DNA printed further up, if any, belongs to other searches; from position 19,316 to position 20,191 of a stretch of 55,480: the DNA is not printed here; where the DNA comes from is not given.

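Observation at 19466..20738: Two-gene cassette between tRNA genes: Pol-beta-fold nucleotidyltransferase plus a DNPH1/NDT-like N-glycosidase fused to an RHH-like tail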

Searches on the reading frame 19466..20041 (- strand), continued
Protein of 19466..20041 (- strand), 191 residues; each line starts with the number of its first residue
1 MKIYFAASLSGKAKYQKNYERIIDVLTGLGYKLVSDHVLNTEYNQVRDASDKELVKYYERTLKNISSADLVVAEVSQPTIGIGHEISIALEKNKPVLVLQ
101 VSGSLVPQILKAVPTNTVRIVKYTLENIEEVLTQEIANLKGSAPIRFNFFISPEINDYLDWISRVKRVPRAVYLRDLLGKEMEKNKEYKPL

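Call 26: search_protein_families(library=pfam, proteins=[L012:5705-6283:+, L043:105-713:+, L015:3970-4929:+, L037:8079-9506:+, L023:2304-2597:+, L032:2992-4005:+, L042:1822-2631:+, L048:4046-4978:+, L033:293-1789:+, L079:7098-8108:+], max_evalue=0.001)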
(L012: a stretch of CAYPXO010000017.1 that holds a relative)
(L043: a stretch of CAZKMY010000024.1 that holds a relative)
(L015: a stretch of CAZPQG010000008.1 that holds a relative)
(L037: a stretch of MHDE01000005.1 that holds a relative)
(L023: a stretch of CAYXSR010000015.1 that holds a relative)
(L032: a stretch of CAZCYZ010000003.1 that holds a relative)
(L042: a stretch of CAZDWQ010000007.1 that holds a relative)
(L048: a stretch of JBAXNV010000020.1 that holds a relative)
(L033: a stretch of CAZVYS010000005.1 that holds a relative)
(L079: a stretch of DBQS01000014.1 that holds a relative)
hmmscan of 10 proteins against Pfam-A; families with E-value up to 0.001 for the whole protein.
L012:5705-6283:+ (192 aa): 0 families

L043:105-713:+ (202 aa): 6 families
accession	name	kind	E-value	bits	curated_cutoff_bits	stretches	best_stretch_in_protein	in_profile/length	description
PF13662.12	Toprim_4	-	4.4e-26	91.4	25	1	81-174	2-84/85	Toprim domain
PF21176.3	RecR_HhH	-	2e-14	53.6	27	1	8-42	2-36/45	RecR, helix-hairpin-helix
PF21175.2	RecR_C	-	3.2e-14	52.4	22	1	177-200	1-24/24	RecR, C-terminal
PF01751.28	Toprim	-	1.6e-12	47.9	23.1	1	81-163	1-82/96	Toprim domain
PF02132.21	RecR_ZnF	-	0.00031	20.9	22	1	55-74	2-21/21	RecR, Cys4-zinc finger domain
PF00633.29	HHH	-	0.00071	19.8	24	0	5-27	4-26/30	Helix-hairpin-helix motif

L015:3970-4929:+ (319 aa): 2 families
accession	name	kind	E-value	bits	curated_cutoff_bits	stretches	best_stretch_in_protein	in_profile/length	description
PF04055.27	Radical_SAM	-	3.1e-20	73.4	29.5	1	53-192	2-152/166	Radical SAM superfamily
PF13353.11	Fer4_12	-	2.2e-05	25.2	22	1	56-151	13-115/137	4Fe-4S single cluster domain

L037:8079-9506:+ (475 aa): 5 families
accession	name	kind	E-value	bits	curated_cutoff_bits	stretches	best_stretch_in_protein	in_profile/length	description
PF01406.26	tRNA-synt_1e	-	4.5e-99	332.1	27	1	14-325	2-299/301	tRNA synthetases class I (C) catalytic domain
PF09334.17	tRNA-synt_1g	-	8.6e-12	44.9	20.1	2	254-322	304-371/391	tRNA synthetases class I (M)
PF00133.28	tRNA-synt_1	-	8e-07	28.6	22.7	1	232-317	329-413/414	tRNA synthetases class I (I, L, M and V)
PF01921.24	tRNA-synt_1f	-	0.00055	19.4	27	0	269-337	273-340/360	tRNA synthetases class I (K)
PF23493.1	CysS_C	-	0.00092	19.7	23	0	418-461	4-47/51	Cysteinyl-tRNA ligase anticodon binding domain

L023:2304-2597:+ (97 aa): 1 family
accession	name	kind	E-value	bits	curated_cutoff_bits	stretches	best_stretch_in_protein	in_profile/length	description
PF02575.21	YbaB_DNA_bd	-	1.7e-10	41.4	25.5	1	10-86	3-90/91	YbaB/EbfC DNA-binding family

L032:2992-4005:+ (337 aa): 10 families
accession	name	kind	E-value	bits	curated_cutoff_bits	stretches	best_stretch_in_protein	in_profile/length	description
PF12146.15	Hydrolase_4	-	3.4e-16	59.7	27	2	113-229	4-113/239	Serine aminopeptidase, S33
PF00326.27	Peptidase_S9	-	1.7e-12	47.7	22.6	1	141-335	10-211/213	Prolyl oligopeptidase family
PF01738.24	DLH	-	2e-08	34.5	21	1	114-313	14-186/217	Dienelactone hydrolase family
PF12697.13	Abhydrolase_6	-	5.8e-08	34.1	26.3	1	128-225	7-93/217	Alpha/beta hydrolase family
PF00561.26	Abhydrolase_1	-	6.1e-08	33.1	25.8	1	115-212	2-88/245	alpha/beta hydrolase fold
PF02129.25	Peptidase_S15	-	1.4e-06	28.6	23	1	114-211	20-113/262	X-Pro dipeptidyl-peptidase (S15 family)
PF05448.18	AXE1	-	0.00013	21.2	21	0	179-261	162-242/321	Acetyl xylan esterase (AXE1)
PF08386.16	Abhydrolase_4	-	0.00031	21.2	21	1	270-328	34-88/103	TAP-like protein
PF20434.5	BD-FAE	-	0.00056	19.9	26.8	0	106-204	5-100/215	BD-FAE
PF08840.17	BAAT_C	-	0.00058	20.4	20.9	0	271-316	114-161/210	BAAT / Acyl-CoA thioester hydrolase C terminal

L042:1822-2631:+ (269 aa): 0 families

L048:4046-4978:+ (310 aa): 1 family
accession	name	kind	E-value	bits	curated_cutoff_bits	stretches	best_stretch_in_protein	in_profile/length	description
PF00294.29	PfkB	-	3e-20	73.2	25.8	1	17-273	27-291/302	pfkB family carbohydrate kinase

L033:293-1789:+ (498 aa): 12 families
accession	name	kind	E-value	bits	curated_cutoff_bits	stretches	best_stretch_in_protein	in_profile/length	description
PF13177.12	DNA_pol3_delta2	-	3e-42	144.8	27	1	23-175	8-159/161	DNA polymerase III, delta subunit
PF00004.35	AAA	-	8.6e-13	49.3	21.2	1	38-171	2-126/131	ATPase family associated with various cellular activities (AAA)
PF20964.2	DnaX_C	-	2.1e-11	44.2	26.2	1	376-471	3-98/113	DNA polymerase III subunit tau, C-terminal domain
PF13401.12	AAA_22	-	2.2e-07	31.7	27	1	37-153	8-121/130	AAA domain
PF22608.2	DNAX_ATPase_lid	-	1.4e-06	28.4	27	1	181-226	2-47/49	DNA polymerase III clamp loader subunit, ATPase lid domain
PF12169.13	DNA_pol3_gamma3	-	5.9e-06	26.6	24.4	1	245-312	16-84/143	DNA polymerase III subunits gamma and tau domain III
PF07728.20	AAA_5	-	3.2e-05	24.4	22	1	37-146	2-95/139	AAA domain (dynein-related subfamily)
PF05496.18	RuvB_N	-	9.1e-05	22.7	27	0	18-65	17-64/159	Holliday junction DNA helicase RuvB P-loop domain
PF13604.12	AAA_30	-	0.00012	22.3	27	0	36-161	20-129/191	AAA domain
PF06068.19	TIP49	-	0.00033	20.4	23.8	0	120-146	277-303/347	TIP49 P-loop domain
PF21960.2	RCF1-5-like_lid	-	0.00045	20.5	27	0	185-221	3-40/43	RCF1/5-like, AAA+ ATPase lid domain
PF13245.12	AAA_19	-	0.00057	20.5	25.1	0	26-149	3-121/134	AAA domain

L079:7098-8108:+ (336 aa): 4 families
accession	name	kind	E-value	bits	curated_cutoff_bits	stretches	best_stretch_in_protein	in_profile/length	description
PF11104.14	PilM_2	-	1.6e-40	139.5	27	1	6-311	2-310/340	Type IV pilus assembly protein PilM;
PF25216.1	Volactin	-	2.5e-09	37.5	35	1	147-299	138-291/321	Volactin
PF14450.12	FtsA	-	1.5e-08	35.5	31.8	1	181-330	2-127/127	Cell division protein FtsA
PF08841.16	DDR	-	2.6e-05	23.8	24.6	0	253-332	252-325/328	Diol dehydratase reactivase ATPase-like domain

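Call 29: predict_structure(alignment_id=A1)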
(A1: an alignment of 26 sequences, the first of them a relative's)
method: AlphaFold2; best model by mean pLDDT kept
length: 191 residues; sequences in the alignment: 26
mean_pLDDT: 87.7   pTM: 0.70
mean pLDDT of the five models: 87.7, 87.3, 85.6, 84.2, 82.6
residues with pLDDT >= 90: 103; 70-90: 77; 50-70: 10; < 50: 1
segments of 3 or more residues with pLDDT < 50: none
pLDDT, mean of each block of 10 residues (from residue 1): 93 93 95 89 84 91 94 90 91 93 84 81 95 88 64 91 91 84 78 48
secondary structure, 60 per line:
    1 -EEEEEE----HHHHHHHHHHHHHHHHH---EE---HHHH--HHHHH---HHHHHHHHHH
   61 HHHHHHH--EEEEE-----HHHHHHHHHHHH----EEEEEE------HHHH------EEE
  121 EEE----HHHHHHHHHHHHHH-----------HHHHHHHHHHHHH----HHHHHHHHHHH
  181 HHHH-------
elements in order: E2-7 H12-28 H37-40 H43-47 H51-67 E70-74 H80-91 E96-101 H108-111 E118-123 H128-141 H153-165 H170-184

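Call 32: search_solved_structures(query=A1, max_evalue=10)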
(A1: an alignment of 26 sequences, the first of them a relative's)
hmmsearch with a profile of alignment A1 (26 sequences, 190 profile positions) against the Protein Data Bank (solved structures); distinct sequences matched with E-value up to 10: 28.
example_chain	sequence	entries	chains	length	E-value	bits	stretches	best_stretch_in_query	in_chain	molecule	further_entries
2klh_A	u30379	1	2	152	1.5e-20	77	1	3-135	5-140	c-Myc-responsive protein Rcl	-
4fyh_A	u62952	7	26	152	2.6e-20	76.2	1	3-135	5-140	Deoxyribonucleoside 5'-monophosphate N-glycosidase | 2'-deoxynucleoside 5'-phosphate N-hydrolase 1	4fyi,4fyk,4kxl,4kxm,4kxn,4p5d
2khz_A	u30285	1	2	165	6.2e-20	75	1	3-136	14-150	c-Myc-responsive protein Rcl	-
8rpt_B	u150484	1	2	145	3.2e-17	66.2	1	3-134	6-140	2'-deoxynucleoside 5'-phosphate N-hydrolase 1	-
8rps_C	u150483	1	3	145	5.5e-17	65.4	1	3-134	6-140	2'-deoxynucleoside 5'-phosphate N-hydrolase 1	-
9i3q_A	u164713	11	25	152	1e-16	64.5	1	3-135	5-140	5-hydroxymethyl-dUMP N-hydrolase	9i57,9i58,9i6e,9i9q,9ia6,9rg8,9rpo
9da1_A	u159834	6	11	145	1e-16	64.5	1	3-134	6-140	5-hydroxymethyl-dUMP N-hydrolase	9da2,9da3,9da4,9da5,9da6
8os9_A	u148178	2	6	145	1e-16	64.5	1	3-134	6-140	2'-deoxynucleoside 5'-phosphate N-hydrolase 1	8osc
4p5e_A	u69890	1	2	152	1.1e-16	64.4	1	3-134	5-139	2'-deoxynucleoside 5'-phosphate N-hydrolase 1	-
8qhr_A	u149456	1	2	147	1.6e-16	63.9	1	3-134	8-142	2'-deoxynucleoside 5'-phosphate N-hydrolase 1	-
8rqd_C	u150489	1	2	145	3.9e-16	62.6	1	3-134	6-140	2'-deoxynucleoside 5'-phosphate N-hydrolase 1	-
8qhq_A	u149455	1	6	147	9e-16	61.4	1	3-134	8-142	2'-deoxynucleoside 5'-phosphate N-hydrolase 1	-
7m5h_A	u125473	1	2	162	2.2e-05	27.6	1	2-106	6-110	Nucleoside 2-deoxyribosyltransferase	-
8fz9_A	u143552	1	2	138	2.3e-05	27.5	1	60-130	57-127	TIR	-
2xa2_A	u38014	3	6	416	0.018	18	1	68-160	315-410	TREHALOSE-SYNTHASE TRET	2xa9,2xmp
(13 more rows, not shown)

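Call 33: fold_search(model_id=the predicted structure, library=pdb)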
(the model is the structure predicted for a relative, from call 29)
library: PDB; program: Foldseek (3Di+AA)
matches with E <= 10: 1542; with E <= 0.001: 116
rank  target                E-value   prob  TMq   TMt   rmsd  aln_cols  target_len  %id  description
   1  9i57_B                1.4e-09  1.00  0.60  0.81   2.7       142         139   26  Crystal structure of DNPH1 bound by compound 39. (released 2025-11-12)
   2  9da5_A                2.2e-09  1.00  0.57  0.86   3.2       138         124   25  Crystal structure of human DNPH1 bound to inhibitor 2c (released 2025-02-05)
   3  9i57_A                3.8e-09  1.00  0.60  0.79   4.7       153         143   26  Crystal structure of DNPH1 bound by compound 39. (released 2025-11-12)
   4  4kxm_B                4.3e-09  1.00  0.59  0.84   2.6       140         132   28  Crystal structure of DNPH1 (RCL) WITH N6-ISOPENTENYL-AMP (released 2014-02-05)
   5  9ia6_B                4.6e-09  1.00  0.58  0.83   3.0       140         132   27  Crystal structure of DNPH1 bound by compound 3. (released 2025-11-12)
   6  9ia6_A                4.9e-09  1.00  0.58  0.84   3.2       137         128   27  Crystal structure of DNPH1 bound by compound 3. (released 2025-11-12)
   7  4kxm_C                5.9e-09  1.00  0.59  0.85   2.3       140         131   27  Crystal structure of DNPH1 (RCL) WITH N6-ISOPENTENYL-AMP (released 2014-02-05)
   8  4kxl_C                6.7e-09  1.00  0.61  0.85   2.0       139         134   27  Crystal structure of DNPH1 (RCL) with 6-CYCLOPENTYL-AMP (released 2014-02-05)
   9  4kxl_B                7.1e-09  1.00  0.58  0.85   2.2       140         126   26  Crystal structure of DNPH1 (RCL) with 6-CYCLOPENTYL-AMP (released 2014-02-05)
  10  9i58_B                9.2e-09  1.00  0.61  0.86   2.1       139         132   28  Crystal structure of DNPH1 bound by compound 31. (released 2025-11-12)
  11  9i9q_D                9.2e-09  1.00  0.55  0.77   4.2       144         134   27  Crystal structure of DNPH1 bound by compound 2. (released 2025-11-12)
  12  9s0o_A                1.3e-08  1.00  0.57  0.78   4.5       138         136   28  Crystal structure of DNPH1 bound by compound 6 (released 2025-12-24)
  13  9i58_A                1.5e-08  1.00  0.55  0.78   5.0       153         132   25  Crystal structure of DNPH1 bound by compound 31. (released 2025-11-12)
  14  9i6e_B                1.7e-08  1.00  0.60  0.83   2.6       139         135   25  Crystal structure of DNPH1 bound by compound 5. (released 2025-11-12)
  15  4fyk_A                1.9e-08  1.00  0.56  0.83   3.1       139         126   27  Crystal structure of rcl with 5'-phiosphorothioate-adenosine (released 2013-01-02)
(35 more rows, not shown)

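Call 44: find_encoding_contigs(protein=P0006, flank=5000)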
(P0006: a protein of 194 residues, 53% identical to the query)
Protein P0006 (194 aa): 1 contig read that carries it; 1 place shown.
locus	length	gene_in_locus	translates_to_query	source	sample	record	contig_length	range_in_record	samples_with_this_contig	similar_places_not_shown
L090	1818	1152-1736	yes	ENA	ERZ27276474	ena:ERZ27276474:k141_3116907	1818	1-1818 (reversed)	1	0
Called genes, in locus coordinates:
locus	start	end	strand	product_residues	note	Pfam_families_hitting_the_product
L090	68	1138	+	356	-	PF04055:Radical_SAM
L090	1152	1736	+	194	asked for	PF05014:Nuc_deoxyrib_tr (weak)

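Call 45: find_encoding_contigs(protein=P0004, flank=5000)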
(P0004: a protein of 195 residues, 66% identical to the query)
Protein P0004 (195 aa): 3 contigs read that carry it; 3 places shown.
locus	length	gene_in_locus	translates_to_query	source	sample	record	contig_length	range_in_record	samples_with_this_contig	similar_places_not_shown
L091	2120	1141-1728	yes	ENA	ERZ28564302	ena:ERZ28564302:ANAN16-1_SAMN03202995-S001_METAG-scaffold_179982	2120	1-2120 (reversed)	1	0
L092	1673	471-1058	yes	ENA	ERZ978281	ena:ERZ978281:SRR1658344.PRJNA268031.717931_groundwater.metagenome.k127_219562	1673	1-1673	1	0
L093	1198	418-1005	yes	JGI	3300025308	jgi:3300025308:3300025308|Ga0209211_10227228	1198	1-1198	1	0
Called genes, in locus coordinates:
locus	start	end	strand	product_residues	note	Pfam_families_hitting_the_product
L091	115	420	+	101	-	-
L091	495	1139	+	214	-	-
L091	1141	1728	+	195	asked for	PF05014:Nuc_deoxyrib_tr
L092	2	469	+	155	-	?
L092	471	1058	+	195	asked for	PF05014:Nuc_deoxyrib_tr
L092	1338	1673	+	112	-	?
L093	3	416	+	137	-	?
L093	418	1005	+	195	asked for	PF05014:Nuc_deoxyrib_tr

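Call 73: search_protein_families(library=ncbifam, proteins=[L015:3970-4929:+, L048:4046-4978:+, L042:1822-2631:+, L015:5648-6241:-, L021:1419-2621:-, L090:68-1138:+, L076:7437-8030:+, L054:6425-7645:+], max_evalue=0.001)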
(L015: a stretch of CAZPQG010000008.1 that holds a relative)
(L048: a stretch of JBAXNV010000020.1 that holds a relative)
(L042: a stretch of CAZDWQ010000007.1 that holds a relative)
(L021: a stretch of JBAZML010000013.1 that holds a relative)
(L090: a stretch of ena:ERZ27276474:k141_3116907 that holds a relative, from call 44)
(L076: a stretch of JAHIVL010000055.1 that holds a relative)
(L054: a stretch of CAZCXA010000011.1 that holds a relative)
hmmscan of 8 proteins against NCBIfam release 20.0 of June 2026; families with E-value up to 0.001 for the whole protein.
L015:3970-4929:+ (319 aa): 60 families (the best 25 are shown)
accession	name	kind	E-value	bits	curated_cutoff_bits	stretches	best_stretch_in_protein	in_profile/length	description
TIGR04546.1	rSAM_ahbC_deAc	equivalog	4.5e-31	108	650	1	52-265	43-263/390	12,18-didecarboxysiroheme deacetylase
TIGR04347.1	pseudo_SAM_Halo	equivalog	2.5e-30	106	525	1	52-250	42-244/390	TIGR04347 family pseudo-SAM/SPASM protein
TIGR04051.1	rSAM_NirJ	equivalog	2.7e-26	92.4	515.45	1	54-225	8-184/354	heme d1 biosynthesis radical SAM protein NirJ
TIGR04054.1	rSAM_NirJ1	equivalog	4.2e-26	91.5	650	1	52-244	40-236/387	putative heme d1 biosynthesis radical SAM protein NirJ1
TIGR02668.1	moaA_archaeal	equivalog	9.5e-26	90.5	325.25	1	49-246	11-215/303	GTP 3',8-cyclase MoaA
TIGR04053.2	TIGR04053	equivalog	2.4e-24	86.3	395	1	53-238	13-207/366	TIGR04053 family radical SAM/SPASM domain-containing protein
TIGR04055.1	rSAM_NirJ2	equivalog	9.4e-24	84.5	500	1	51-256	3-210/326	putative heme d1 biosynthesis radical SAM protein NirJ2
TIGR04545.1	rSAM_ahbD_hemeb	equivalog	1.5e-23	83.8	500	1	52-254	4-211/339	heme b synthase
TIGR04133.1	rSAM_w_lipo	hypoth_equivalog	6.3e-23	81.3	425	1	51-254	27-238/350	TIGR04133 family radical SAM/SPASM protein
NF050035.1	rSAM_WgK_link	exception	1.6e-22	80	650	1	51-242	12-210/367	radical SAM/SPASM peptide maturase WgkB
TIGR02666.1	moaA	equivalog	1.8e-22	79.8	284.05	1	50-249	12-224/336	GTP 3',8-cyclase MoaA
NF001199.0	PRK00164.2-1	equivalog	3.9e-22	78.8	231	1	49-244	13-216/308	GTP 3',8-cyclase MoaA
TIGR02109.1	PQQ_syn_pqqE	equivalog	1.4e-20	73.5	381.35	1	50-210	9-178/358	pyrroloquinoline quinone biosynthesis protein PqqE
TIGR04250.1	SCM_rSAM_ScmE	equivalog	2.1e-18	66.4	400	1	49-256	4-218/358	SynChlorMet cassette radical SAM/SPASM protein ScmE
NF045574.1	sacti_mat_StsB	exception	1.1e-17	64.1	625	1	21-224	74-276/466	StsB family radical SAM/SPASM domain sactipeptide maturase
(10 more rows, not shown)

L048:4046-4978:+ (310 aa): 10 families
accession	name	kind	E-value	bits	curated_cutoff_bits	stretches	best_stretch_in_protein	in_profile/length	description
NF040938.1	KDG_KDGal_kin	equivalog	8.8e-12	44.7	400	1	147-268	164-280/305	bifunctional 2-dehydro-3-deoxygluconokinase/2-dehydro-3-deoxygalactonokinase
NF041164.1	NucKinThplmales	equivalog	2.4e-10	40.1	450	1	23-273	36-273/295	nucleoside kinase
TIGR04382.1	myo_inos_iolC_N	equivalog_domain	8e-10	38.5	300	1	157-279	181-297/309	5-dehydro-2-deoxygluconokinase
TIGR02152.1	D_ribokin_bact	equivalog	7.8e-09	35.3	299.65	1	159-272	170-281/298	ribokinase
NF049991.1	TagKinase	equivalog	6.8e-08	31.7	420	1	153-242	183-271/321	tagatose kinase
NF006957.1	PRK09434.1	equivalog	8.1e-06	25.6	450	1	149-254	162-265/302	fructokinase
TIGR02198.1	rfaE_dom_I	equivalog_domain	2.3e-05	23.7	345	0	191-269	220-299/315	D-glycero-beta-D-manno-heptose-7-phosphate kinase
NF041320.1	pfkB_Halo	equivalog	2.6e-05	23.8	400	1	39-273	51-278/302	1-phosphofructokinase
NF053626.1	RibKinHalex1628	equivalog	0.00014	21.5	330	1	157-263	169-264/293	ATP-dependent ribose-1-phosphate kinase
TIGR03168.1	1-PFK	subfamily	0.00027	20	216.4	0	185-271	201-281/305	hexose kinase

L042:1822-2631:+ (269 aa): 0 families

L015:5648-6241:- (197 aa): 1 family
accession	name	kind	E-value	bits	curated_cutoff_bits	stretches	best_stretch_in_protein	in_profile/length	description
TIGR01221.1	rmlC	equivalog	9.6e-25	87.4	155.75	1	15-195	1-175/176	dTDP-4-dehydrorhamnose 3,5-epimerase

L021:1419-2621:- (400 aa): 11 families
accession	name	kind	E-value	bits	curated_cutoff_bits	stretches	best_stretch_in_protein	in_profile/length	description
TIGR01143.1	murF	subfamily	1.3e-46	159.4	288.6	3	193-366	243-417/418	UDP-N-acetylmuramoyl-tripeptide--D-alanyl-D-alanine ligase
NF008896.0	PRK11929.1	equivalog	2.6e-33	114.9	1023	3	193-372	779-961/965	bifunctional UDP-N-acetylmuramoyl-L-alanyl-D-glutamate--2,6-diaminopimelate ligase MurE/UDP-N-acetylmuramoyl-tripeptide--D-alanyl-D-alanine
NF008897.0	PRK11930.1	equivalog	7.7e-21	73.8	804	2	108-185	161-235/822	bifunctional UDP-N-acetylmuramoyl-tripeptide:D-alanyl-D-alanine ligase/alanine racemase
NF010693.0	PRK14093.1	equivalog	1.6e-19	69.9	544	2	249-370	337-467/479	UDP-N-acetylmuramoylalanyl-D-glutamyl-2,6-diaminopimelate--D-alanyl-D-alanine ligase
NF008041.0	PRK10773.1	equivalog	1.3e-17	63.7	551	2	202-370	278-450/453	UDP-N-acetylmuramoyl-tripeptide--D-alanyl-D-alanine ligase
TIGR01087.1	murD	equivalog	1.6e-10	40.6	211.95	1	131-183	170-225/441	UDP-N-acetylmuramoyl-L-alanine--D-glutamate ligase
NF053645.1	pMurC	equivalog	4.3e-10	38.9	560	1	107-186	156-235/492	pseudomurein biosynthesis peptide ligase pMurC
NF001126.0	PRK00139.1-4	equivalog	5.6e-07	28.5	373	1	134-185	195-249/486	UDP-N-acetylmuramoyl-L-alanyl-D-glutamate--2,6-diaminopimelate ligase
NF053647.1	pMurD2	equivalog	2.2e-06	26.9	550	1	134-261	175-299/405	pseudomurein biosynthesis peptide ligase pMurD2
NF053646.1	pMurD1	equivalog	3.7e-05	22.6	610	0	123-177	175-230/465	pseudomurein biosynthesis peptide ligase pMurD1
TIGR01085.1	murE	subfamily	6.2e-05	22.1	257.3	0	132-184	177-232/472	UDP-N-acetylmuramyl-tripeptide synthetase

L090:68-1138:+ (356 aa): 11 families
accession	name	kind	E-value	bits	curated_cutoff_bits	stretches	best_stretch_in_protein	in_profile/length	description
TIGR02668.1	moaA_archaeal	equivalog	4.4e-16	58.7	325.25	1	13-299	10-252/303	GTP 3',8-cyclase MoaA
NF001199.0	PRK00164.2-1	equivalog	2.3e-13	49.9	231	1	70-172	45-148/308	GTP 3',8-cyclase MoaA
TIGR04317.1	W_rSAM_matur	equivalog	1.1e-11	44.5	380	1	80-184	47-150/349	tungsten cofactor oxidoreductase radical SAM maturase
TIGR02666.1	moaA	equivalog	3.1e-11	42.8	284.05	1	69-162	45-142/336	GTP 3',8-cyclase MoaA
TIGR02495.1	NrdG2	equivalog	5.5e-08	32.4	131.15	1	82-139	61-118/193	anaerobic ribonucleoside-triphosphate reductase activating protein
NF038283.1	viperin_w_prok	equivalog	1.1e-07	31.3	180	1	14-153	3-125/281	viperin family antiviral radical SAM protein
TIGR04251.1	SCM_rSAM_ScmF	equivalog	2.4e-05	23.9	400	1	68-124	38-94/353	SynChlorMet cassette radical SAM/SPASM protein ScmF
TIGR04466.1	rSAM_BlsE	equivalog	0.00013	21.6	400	1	68-146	32-110/327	cytosylglucuronate decarboxylase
NF045702.1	rSAM_GDGT_ether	equivalog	0.00016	20.4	450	1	80-150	132-206/486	tetraether lipid synthase Tes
TIGR02109.1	PQQ_syn_pqqE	equivalog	0.00071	18.6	381.35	1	79-148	49-119/358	pyrroloquinoline quinone biosynthesis protein PqqE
TIGR04167.1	rSAM_SeCys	equivalog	0.00073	18.8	300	0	72-147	42-121/303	arsenosugar biosynthesis radical SAM (seleno)protein ArsS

L076:7437-8030:+ (197 aa): 0 families

L054:6425-7645:+ (406 aa): 0 families

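Call 77: find_related_loci(query=A1, collection=viral_contigs, flank=4000)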
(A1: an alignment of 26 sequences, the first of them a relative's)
Query A1 (191 aa) in viral_contigs; peptide patterns used: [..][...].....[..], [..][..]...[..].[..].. (x = any residue, [..] = any of these).
97 stretches matched a pattern, but none encodes a relative of the query by tblastn (E <= 1e-3).
